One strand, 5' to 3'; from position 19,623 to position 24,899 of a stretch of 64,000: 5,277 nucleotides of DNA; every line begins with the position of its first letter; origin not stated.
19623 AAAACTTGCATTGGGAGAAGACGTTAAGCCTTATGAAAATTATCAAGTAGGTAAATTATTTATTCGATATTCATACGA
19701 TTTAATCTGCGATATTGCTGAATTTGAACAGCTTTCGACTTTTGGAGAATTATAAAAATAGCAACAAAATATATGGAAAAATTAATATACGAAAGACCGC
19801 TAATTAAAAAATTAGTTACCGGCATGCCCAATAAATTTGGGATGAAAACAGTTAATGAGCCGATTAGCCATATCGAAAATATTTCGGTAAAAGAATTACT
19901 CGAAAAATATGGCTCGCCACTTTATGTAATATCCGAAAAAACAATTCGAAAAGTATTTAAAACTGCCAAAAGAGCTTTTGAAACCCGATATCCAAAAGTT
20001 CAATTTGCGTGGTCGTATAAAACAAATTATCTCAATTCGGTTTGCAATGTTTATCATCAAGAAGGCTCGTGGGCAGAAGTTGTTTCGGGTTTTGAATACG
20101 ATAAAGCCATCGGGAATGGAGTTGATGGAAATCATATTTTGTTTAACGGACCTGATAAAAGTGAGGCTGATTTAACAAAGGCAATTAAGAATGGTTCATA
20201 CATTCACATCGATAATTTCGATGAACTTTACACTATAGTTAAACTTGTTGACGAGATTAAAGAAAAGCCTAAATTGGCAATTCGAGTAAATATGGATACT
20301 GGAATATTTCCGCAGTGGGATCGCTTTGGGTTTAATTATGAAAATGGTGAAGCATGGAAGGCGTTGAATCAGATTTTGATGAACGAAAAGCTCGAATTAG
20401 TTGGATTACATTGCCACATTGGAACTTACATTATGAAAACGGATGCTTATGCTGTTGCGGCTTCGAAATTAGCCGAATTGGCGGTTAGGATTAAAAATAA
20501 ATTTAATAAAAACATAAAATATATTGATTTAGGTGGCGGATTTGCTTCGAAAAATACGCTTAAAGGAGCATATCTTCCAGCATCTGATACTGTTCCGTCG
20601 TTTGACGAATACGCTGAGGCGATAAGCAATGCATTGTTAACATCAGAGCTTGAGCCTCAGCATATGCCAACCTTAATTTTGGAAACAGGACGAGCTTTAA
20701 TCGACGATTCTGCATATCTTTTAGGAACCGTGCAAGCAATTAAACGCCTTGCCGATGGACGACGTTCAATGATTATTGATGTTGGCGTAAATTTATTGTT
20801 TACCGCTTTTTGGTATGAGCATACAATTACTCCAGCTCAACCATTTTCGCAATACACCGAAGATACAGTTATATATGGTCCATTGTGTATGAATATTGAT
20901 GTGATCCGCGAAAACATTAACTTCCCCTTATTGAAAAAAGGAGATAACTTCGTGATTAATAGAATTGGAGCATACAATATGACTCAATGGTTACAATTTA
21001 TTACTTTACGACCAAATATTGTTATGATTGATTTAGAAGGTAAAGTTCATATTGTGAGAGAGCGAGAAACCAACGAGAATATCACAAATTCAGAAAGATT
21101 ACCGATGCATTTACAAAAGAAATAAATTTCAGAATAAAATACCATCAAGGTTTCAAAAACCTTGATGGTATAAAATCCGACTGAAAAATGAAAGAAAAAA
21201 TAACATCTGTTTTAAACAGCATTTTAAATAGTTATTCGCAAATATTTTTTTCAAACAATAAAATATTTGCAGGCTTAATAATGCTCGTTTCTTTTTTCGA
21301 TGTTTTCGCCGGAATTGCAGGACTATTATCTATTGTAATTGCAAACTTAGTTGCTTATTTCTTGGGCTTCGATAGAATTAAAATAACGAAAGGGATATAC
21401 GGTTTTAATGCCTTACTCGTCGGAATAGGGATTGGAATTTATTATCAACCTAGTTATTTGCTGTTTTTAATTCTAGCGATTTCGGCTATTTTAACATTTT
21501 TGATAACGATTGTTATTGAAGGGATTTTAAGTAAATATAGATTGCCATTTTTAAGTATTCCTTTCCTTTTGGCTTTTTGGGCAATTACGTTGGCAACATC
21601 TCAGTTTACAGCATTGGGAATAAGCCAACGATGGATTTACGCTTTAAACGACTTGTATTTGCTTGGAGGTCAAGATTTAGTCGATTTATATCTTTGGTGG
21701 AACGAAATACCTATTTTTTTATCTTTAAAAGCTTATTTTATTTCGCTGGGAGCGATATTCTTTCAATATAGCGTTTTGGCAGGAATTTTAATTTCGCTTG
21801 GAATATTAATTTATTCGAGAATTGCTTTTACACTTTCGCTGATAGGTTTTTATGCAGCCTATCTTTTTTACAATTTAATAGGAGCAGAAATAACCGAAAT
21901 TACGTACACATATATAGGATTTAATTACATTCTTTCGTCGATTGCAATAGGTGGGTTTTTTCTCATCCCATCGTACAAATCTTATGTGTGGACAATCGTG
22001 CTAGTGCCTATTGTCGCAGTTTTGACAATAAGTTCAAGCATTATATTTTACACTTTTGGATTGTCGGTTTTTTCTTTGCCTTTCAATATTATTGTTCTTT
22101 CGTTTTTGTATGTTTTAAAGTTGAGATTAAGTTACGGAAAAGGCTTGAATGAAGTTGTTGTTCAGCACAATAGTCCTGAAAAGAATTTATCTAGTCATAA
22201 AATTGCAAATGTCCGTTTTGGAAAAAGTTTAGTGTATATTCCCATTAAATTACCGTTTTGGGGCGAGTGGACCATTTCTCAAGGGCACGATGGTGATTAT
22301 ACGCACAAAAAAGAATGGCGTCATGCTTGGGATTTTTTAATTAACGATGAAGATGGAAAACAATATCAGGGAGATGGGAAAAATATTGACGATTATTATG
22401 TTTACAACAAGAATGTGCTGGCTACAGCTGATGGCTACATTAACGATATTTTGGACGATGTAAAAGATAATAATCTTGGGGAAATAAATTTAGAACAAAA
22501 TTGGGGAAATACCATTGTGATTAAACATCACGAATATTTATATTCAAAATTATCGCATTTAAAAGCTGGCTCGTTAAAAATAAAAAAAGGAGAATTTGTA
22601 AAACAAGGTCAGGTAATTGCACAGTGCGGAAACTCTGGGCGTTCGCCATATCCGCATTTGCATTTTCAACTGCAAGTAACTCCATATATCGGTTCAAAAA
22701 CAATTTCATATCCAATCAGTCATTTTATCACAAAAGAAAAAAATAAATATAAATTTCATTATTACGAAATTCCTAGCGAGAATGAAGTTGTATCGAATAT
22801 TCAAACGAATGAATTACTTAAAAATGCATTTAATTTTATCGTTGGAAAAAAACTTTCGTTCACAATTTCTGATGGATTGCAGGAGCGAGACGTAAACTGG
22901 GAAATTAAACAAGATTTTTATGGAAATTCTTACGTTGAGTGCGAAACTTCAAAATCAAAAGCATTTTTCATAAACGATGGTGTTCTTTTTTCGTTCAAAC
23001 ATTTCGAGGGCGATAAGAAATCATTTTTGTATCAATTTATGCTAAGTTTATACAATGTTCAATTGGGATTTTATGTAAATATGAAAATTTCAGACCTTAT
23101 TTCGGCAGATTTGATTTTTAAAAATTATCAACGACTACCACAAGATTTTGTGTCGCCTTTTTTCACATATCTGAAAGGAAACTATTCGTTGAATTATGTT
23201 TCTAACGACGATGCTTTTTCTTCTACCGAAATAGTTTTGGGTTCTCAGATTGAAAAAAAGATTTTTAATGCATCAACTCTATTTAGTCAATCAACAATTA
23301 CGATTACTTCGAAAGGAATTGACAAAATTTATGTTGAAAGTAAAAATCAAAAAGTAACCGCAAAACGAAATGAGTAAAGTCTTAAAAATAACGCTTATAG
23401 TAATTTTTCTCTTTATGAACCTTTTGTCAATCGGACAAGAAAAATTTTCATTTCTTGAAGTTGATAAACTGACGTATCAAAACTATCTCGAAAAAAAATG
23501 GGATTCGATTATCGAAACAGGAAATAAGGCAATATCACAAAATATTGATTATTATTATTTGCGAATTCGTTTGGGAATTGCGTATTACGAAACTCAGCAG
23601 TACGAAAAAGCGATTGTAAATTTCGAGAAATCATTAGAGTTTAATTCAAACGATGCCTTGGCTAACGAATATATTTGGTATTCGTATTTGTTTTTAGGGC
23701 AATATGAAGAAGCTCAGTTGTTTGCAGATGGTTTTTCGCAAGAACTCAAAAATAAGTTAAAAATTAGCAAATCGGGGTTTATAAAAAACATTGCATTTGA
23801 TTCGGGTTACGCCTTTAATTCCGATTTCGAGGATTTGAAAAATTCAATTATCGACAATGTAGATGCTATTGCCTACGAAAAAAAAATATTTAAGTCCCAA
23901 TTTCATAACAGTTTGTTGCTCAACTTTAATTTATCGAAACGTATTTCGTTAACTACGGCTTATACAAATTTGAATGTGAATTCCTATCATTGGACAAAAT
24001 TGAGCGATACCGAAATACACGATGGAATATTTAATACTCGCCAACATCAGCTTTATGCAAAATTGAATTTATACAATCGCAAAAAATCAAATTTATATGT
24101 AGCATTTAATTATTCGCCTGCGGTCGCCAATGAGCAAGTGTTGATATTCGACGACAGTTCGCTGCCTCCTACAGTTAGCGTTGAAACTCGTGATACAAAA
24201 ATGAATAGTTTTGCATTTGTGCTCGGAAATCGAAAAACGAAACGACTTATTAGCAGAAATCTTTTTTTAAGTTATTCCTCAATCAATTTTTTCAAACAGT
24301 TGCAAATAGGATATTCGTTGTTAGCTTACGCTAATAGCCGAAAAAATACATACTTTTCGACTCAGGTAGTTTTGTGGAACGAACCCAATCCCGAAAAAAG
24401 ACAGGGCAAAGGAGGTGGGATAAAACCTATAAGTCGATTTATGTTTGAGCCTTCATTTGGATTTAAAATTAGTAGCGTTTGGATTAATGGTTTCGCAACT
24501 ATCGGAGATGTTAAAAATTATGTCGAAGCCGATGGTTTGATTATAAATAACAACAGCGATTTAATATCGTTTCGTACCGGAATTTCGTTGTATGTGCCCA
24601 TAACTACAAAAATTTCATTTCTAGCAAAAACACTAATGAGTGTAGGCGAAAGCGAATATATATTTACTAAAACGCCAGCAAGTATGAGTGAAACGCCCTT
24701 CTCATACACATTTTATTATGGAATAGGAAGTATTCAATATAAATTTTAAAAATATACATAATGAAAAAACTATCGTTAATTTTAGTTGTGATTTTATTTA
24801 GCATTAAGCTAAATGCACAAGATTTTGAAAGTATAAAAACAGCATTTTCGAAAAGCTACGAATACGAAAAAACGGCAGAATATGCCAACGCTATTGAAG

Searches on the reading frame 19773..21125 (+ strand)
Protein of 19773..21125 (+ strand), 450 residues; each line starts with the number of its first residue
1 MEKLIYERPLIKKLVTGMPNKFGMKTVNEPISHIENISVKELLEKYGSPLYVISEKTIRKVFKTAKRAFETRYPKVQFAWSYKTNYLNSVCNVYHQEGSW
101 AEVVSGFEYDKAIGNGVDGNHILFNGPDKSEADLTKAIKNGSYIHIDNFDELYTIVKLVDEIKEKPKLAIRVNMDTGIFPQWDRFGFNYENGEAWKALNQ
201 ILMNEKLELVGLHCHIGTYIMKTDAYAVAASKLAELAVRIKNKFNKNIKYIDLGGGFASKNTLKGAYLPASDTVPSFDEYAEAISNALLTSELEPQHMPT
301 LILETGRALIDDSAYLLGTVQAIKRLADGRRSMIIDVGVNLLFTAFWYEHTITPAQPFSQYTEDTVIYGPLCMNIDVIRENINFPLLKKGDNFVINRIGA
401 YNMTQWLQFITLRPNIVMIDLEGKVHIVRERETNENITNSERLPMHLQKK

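Call 3: search_protein_families(library=pfam, proteins=[window:19773-21125:+], max_evalue=0.01)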
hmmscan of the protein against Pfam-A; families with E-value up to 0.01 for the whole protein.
window:19773-21125:+ (450 aa): 2 families
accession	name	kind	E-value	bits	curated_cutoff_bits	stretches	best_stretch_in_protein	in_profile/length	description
PF02784.22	Orn_Arg_deC_N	-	4.6e-32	111.8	23.4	1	64-309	6-245/247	Pyridoxal-dependent decarboxylase, pyridoxal binding domain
PF00278.28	Orn_DAP_Arg_deC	-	1.2e-10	41.9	23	1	297-399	5-95/95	Pyridoxal-dependent decarboxylase, C-terminal sheet domain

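Call 4: search_protein_families(library=ncbifam, proteins=[window:19773-21125:+], max_evalue=0.01)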
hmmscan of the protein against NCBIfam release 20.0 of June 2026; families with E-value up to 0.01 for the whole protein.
window:19773-21125:+ (450 aa): 7 families
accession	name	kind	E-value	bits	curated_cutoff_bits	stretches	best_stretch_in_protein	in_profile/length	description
NF041039.1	FslC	exception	3.1e-70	237.1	500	1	31-433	11-417/418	rhizoferrin biosystnesis N-citrylornithine decarboxylase FslC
TIGR01048.1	lysA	equivalog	2.6e-68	230.5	297.9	1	33-441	10-416/417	diaminopimelate decarboxylase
NF052544.1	OrLyDeCDokD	equivalog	8.9e-36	123.5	700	1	33-439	27-457/461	ornithine/lysine decarboxylase DokD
TIGR03099.1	dCO2ase_PEP1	hypoth_equivalog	1.1e-33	116.8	478.45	1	33-403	9-380/398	pyridoxal-dependent decarboxylase, exosortase A system-associated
NF006515.0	PRK08961.1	equivalog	7.5e-21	73.8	802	1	43-403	498-842/861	bifunctional aspartate kinase/diaminopimelate decarboxylase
NF003763.0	PRK05354.1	equivalog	1.2e-14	53.8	369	1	136-325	167-361/636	biosynthetic arginine decarboxylase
TIGR01273.1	speA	equivalog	1.3e-13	50.4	624.1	1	136-324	159-352/624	arginine decarboxylase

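Call 24: search_solved_structures(query=window:19773-21122:+, max_evalue=1e-10)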
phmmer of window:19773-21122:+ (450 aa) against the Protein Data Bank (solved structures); distinct sequences matched with E-value up to 1e-10: 29.
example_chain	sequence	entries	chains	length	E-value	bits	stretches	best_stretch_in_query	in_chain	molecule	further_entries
7kh2_A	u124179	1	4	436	2.7e-60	207.9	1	31-434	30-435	N-citrylornithine decarboxylase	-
1twi_A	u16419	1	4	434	1.9e-40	142.5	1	34-447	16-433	Diaminopimelate decarboxylase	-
1tuf_A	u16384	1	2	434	1.9e-40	142.5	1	34-447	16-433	Diaminopimelate decarboxylase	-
2p3e_A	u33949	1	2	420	4.6e-37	131.3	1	33-437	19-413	Diaminopimelate decarboxylase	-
3c5q_A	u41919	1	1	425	3.5e-33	118.6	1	38-439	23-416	Diaminopimelate decarboxylase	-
2qgh_A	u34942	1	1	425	3.9e-33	118.4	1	38-439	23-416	Diaminopimelate decarboxylase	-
3n2b_A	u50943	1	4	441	2e-28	102.9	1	35-435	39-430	Diaminopimelate decarboxylase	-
4xg1_A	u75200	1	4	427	3.6e-28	102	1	33-446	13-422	Diaminopimelate decarboxylase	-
6n2f_A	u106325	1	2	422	6.9e-27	97.8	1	33-435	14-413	Diaminopimelate decarboxylase 2, chloroplastic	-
6n2a_A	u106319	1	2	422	2.1e-26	96.2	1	32-435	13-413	Diaminopimelate decarboxylase 1, chloroplastic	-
1hkv_A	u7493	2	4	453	3.4e-24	88.9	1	19-441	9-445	DIAMINOPIMELATE DECARBOXYLASE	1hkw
2o0t_A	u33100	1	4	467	3.8e-24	88.8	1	18-439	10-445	Diaminopimelate decarboxylase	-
2yxx_A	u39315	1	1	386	3.3e-23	85.7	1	40-437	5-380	Diaminopimelate decarboxylase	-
5x7m_A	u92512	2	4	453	4e-23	85.4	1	34-446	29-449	Diaminopimelate decarboxylase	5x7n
3vab_A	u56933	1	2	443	1.6e-22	83.4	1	30-444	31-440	Diaminopimelate decarboxylase 1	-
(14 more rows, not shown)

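Call 59: search_solved_structures(query=window:19773-21122:+, max_evalue=1e-35, show_alignments=2)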
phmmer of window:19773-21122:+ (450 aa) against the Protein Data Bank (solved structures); distinct sequences matched with E-value up to 1e-35: 4.
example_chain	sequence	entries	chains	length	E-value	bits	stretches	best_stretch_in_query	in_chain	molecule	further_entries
7kh2_A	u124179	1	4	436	2.7e-60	207.9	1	31-434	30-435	N-citrylornithine decarboxylase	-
1twi_A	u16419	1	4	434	1.9e-40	142.5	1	34-447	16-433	Diaminopimelate decarboxylase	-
1tuf_A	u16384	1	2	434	1.9e-40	142.5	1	34-447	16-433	Diaminopimelate decarboxylase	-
2p3e_A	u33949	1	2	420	4.6e-37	131.3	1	33-437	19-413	Diaminopimelate decarboxylase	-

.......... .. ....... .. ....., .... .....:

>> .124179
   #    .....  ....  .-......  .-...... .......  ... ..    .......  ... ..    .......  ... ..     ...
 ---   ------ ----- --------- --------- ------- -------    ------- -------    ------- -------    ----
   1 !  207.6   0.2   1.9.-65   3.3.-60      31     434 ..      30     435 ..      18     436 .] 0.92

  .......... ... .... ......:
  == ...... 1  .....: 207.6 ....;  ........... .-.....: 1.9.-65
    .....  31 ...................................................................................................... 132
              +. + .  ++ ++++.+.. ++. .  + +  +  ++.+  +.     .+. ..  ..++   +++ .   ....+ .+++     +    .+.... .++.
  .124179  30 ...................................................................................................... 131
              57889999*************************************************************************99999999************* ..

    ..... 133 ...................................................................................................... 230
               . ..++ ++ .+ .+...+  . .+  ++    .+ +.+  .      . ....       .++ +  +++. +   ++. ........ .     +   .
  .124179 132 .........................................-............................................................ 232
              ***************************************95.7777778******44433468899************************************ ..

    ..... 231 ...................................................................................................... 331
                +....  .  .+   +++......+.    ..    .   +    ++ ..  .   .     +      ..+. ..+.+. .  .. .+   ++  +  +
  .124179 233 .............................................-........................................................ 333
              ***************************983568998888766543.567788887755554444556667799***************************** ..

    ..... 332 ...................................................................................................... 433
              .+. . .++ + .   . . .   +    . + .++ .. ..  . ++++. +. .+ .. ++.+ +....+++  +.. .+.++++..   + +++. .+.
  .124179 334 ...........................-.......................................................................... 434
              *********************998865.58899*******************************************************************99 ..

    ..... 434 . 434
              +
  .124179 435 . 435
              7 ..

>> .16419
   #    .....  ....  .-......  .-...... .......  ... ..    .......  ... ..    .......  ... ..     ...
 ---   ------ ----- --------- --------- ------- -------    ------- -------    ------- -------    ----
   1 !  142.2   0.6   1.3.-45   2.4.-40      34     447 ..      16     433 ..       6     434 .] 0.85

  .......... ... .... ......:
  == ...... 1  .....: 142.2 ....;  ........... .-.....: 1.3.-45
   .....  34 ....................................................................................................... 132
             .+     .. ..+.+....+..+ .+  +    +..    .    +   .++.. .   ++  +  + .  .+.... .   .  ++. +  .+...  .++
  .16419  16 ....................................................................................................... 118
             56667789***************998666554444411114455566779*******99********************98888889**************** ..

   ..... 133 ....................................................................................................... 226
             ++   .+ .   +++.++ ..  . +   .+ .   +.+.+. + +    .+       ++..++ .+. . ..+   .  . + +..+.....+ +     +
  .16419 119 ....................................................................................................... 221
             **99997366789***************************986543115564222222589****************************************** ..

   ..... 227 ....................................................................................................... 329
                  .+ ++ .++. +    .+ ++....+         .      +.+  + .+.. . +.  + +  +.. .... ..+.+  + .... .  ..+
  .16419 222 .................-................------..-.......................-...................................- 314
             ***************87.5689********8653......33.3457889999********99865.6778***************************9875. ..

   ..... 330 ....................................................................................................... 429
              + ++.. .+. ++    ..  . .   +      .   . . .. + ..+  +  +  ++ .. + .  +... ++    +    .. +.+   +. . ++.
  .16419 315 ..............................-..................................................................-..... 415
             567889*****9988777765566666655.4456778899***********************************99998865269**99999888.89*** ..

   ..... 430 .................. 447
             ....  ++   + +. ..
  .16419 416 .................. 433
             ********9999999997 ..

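Call 74: search_protein_families(library=padloc, proteins=[window:19773-21125:+], max_evalue=0.01)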
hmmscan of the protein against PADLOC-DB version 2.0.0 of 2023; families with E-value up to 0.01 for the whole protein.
window:19773-21125:+ (450 aa): 0 families

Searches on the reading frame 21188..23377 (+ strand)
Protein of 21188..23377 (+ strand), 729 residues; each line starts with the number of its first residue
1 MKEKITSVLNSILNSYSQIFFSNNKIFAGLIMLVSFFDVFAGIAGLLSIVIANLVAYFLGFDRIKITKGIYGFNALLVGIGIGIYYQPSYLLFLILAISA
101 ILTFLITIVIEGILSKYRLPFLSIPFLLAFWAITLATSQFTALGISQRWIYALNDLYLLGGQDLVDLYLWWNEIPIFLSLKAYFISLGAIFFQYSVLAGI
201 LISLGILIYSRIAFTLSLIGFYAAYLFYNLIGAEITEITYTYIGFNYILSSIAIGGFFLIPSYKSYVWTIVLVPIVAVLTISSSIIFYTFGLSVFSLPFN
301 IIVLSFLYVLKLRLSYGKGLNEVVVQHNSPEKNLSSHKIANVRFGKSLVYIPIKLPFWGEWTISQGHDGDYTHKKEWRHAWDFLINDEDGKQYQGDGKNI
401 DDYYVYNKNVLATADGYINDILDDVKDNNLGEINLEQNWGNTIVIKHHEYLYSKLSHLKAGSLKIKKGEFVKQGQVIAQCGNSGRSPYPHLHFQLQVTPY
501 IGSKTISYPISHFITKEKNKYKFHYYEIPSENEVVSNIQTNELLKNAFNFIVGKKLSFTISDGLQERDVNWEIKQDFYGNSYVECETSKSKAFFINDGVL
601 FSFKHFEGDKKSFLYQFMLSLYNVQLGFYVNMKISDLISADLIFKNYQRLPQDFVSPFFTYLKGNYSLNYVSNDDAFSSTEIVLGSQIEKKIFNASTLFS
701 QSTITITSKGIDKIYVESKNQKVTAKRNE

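Call 3: search_protein_families(library=pfam, proteins=[window:21188-23377:+], max_evalue=0.01)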
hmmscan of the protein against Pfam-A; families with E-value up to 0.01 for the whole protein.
window:21188-23377:+ (729 aa): 2 families
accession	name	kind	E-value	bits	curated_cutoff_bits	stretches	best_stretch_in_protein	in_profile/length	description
PF03253.19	UT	-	1.7e-61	208.4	25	1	10-310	2-291/292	Urea transporter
PF01551.29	Peptidase_M23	-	5.2e-15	55.9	28.7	1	406-497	12-89/96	Peptidase family M23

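Call 4: search_protein_families(library=ncbifam, proteins=[window:21188-23377:+], max_evalue=0.01)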
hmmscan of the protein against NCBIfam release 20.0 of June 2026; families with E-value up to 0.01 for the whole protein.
window:21188-23377:+ (729 aa): 12 families
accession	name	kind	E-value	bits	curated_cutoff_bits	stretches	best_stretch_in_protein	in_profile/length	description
TIGR03441.1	urea_trans_yut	equivalog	1.6e-38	132.6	274.6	1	8-307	3-291/292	urea transporter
NF052530.1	Heli_ShapePgp3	exception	7.3e-13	48.3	300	1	424-497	179-253/270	peptidoglycan metallopeptidase Pgp3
NF053824.1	PdgNdpepShyC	equivalog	8.1e-09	34.9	700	1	437-520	324-407/429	peptidoglycan DD-endopeptidase ShyC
NF008652.0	PRK11649.1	equivalog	1.5e-08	33.7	341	1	437-497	341-399/439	murein DD-endopeptidase MepM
NF052336.1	PdgHdaseHSB100310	equivalog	4.9e-08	32.7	500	1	436-496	84-142/316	peptidoglycan hydrolase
NF053825.1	PdgNdpepShyA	equivalog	8.2e-07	28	700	1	440-516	327-402/425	peptidoglycan DD-endopeptidase ShyA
NF052529.1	PG_M23_Pgp6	exception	1.3e-05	24.1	600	1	424-497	347-421/452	peptidoglycan metallopeptidase Pgp6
NF040883.1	amid_act_ActS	equivalog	9.4e-05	21.8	375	1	438-496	166-221/242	amidase activator ActS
NF053738.1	S2SprSpoIIQBc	equivalog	0.0005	19.8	250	1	436-495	151-210/232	stage II sporulation protein SpoIIQ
NF050804.1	CellDivDipMCaul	equivalog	0.0027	16.6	900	1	438-502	558-620/634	cell division endopeptidase DipM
NF041208.1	celldiv_DipM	equivalog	0.0037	16.5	740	1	438-495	349-404/419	cell division endopeptidase DipM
NF008123.1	PRK10871.1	equivalog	0.01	15.3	311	0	437-495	294-349/365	murein hydrolase activator NlpD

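Call 74: search_protein_families(library=padloc, proteins=[window:21188-23377:+], max_evalue=0.01)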
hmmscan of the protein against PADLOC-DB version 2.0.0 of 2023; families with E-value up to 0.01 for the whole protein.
window:21188-23377:+ (729 aa): 0 families

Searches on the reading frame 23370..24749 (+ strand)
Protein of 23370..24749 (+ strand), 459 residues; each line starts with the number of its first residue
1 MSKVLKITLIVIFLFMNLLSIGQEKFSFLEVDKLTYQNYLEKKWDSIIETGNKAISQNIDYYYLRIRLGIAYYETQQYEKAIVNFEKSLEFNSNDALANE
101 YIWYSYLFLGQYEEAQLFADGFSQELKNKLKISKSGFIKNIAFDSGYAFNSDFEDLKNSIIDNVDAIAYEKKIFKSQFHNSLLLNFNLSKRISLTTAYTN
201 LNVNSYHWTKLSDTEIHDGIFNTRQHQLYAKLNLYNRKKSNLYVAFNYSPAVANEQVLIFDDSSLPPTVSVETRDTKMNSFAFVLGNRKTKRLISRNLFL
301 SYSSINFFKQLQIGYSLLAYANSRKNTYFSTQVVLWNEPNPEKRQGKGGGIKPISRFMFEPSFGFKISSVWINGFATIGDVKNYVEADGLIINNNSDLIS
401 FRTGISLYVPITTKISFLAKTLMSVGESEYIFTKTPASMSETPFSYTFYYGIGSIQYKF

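Call 3: search_protein_families(library=pfam, proteins=[window:23370-24749:+], max_evalue=0.01)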
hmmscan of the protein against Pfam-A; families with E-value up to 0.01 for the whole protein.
window:23370-24749:+ (459 aa): 5 families
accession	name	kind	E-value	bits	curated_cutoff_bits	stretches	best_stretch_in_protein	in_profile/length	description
PF00515.34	TPR_1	-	6.1e-06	26.3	27.8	1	66-95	5-34/34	Tetratricopeptide repeat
PF07719.23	TPR_2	-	1.5e-05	25.2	27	1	66-95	5-34/34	Tetratricopeptide repeat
PF13414.12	TPR_11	-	0.00064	19.8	26.8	1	71-98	3-30/42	TPR repeat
PF13431.12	TPR_17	-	0.0007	20.1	24.4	0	52-82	3-33/34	Tetratricopeptide repeat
PF13181.12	TPR_8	-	0.0035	17.8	25.7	0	66-94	5-33/34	Tetratricopeptide repeat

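Call 4: search_protein_families(library=ncbifam, proteins=[window:23370-24749:+], max_evalue=0.01)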
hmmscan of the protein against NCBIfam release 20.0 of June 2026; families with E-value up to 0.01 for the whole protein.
window:23370-24749:+ (459 aa): 4 families
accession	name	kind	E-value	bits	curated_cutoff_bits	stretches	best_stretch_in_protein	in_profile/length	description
NF040959.1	MamA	equivalog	9e-06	25.3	200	1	42-115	119-192/204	magnetosome protein MamA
TIGR02521.1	type_IV_pilW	equivalog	1.8e-05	24.4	154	1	64-116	33-85/234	type IV pilus biogenesis/stability protein PilW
TIGR02917.1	PEP_TPR_lipo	equivalog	0.0014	16.6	312.2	1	39-117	272-350/899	XrtA/PEP-CTERM system TPR-repeat protein PrsT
NF011721.1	PRK15174.1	equivalog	0.0033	15.7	1200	1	42-115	226-303/656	Vi polysaccharide transport protein VexE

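Call 74: search_protein_families(library=padloc, proteins=[window:23370-24749:+], max_evalue=0.01)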
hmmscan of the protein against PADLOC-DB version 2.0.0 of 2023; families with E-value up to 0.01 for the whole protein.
window:23370-24749:+ (459 aa): 0 families
